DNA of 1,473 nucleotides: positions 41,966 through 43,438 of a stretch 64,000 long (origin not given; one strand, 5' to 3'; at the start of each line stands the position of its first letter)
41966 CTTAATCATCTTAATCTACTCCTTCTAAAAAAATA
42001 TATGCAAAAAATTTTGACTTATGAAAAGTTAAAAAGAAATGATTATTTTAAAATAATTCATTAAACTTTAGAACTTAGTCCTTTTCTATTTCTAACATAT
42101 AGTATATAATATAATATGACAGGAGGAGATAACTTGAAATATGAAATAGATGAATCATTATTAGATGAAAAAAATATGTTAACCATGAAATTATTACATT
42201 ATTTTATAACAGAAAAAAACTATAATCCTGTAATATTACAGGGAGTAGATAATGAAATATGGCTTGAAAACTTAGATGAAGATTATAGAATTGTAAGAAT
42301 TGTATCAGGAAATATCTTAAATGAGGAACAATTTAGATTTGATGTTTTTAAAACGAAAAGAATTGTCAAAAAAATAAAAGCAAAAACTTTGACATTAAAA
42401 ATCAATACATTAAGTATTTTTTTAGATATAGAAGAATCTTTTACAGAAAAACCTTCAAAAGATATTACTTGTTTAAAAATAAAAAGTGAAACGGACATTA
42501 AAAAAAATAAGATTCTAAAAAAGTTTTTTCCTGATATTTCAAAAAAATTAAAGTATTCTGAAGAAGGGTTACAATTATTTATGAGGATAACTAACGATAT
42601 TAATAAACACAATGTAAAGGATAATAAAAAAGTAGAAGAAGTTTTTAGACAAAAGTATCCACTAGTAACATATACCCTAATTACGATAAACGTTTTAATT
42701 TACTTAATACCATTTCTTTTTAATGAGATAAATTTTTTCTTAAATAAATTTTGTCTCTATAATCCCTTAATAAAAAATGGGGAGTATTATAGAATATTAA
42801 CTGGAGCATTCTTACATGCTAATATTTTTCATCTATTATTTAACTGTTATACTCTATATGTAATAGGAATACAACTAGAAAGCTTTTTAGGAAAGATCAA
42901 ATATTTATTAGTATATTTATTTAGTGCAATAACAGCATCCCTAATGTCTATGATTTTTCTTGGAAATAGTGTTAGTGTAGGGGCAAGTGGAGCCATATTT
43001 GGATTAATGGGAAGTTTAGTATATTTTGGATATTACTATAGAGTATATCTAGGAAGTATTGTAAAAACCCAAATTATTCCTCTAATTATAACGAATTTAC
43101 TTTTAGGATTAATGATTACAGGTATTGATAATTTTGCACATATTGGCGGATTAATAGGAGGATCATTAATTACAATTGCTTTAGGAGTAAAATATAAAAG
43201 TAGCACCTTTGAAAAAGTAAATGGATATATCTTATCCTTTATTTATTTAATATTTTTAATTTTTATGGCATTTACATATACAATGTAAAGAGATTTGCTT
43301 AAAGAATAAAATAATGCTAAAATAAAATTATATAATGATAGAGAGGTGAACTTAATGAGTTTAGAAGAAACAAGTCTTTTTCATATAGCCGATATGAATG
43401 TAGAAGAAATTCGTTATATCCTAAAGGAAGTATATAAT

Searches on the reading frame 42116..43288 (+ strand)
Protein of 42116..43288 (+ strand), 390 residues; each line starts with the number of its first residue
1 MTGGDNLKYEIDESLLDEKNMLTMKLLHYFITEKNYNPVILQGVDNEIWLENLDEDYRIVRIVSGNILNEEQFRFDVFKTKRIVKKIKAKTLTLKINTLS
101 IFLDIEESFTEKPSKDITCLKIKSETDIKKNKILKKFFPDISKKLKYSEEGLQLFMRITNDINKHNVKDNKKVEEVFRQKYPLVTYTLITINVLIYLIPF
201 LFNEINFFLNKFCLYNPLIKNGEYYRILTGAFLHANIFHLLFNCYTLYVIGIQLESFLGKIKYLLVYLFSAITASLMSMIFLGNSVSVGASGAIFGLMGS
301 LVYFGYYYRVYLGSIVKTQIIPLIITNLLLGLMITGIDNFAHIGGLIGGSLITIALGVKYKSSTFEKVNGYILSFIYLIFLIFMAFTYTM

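Call 69: search_protein_families(library=pfam, proteins=[window:42116-43288:+], max_evalue=0.00001)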
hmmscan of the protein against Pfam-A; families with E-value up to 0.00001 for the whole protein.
window:42116-43288:+ (390 aa): 1 family
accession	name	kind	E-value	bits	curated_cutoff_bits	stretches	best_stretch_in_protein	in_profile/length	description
PF01694.28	Rhomboid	-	4.5e-34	118.2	22.6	1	222-356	2-140/143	Rhomboid domain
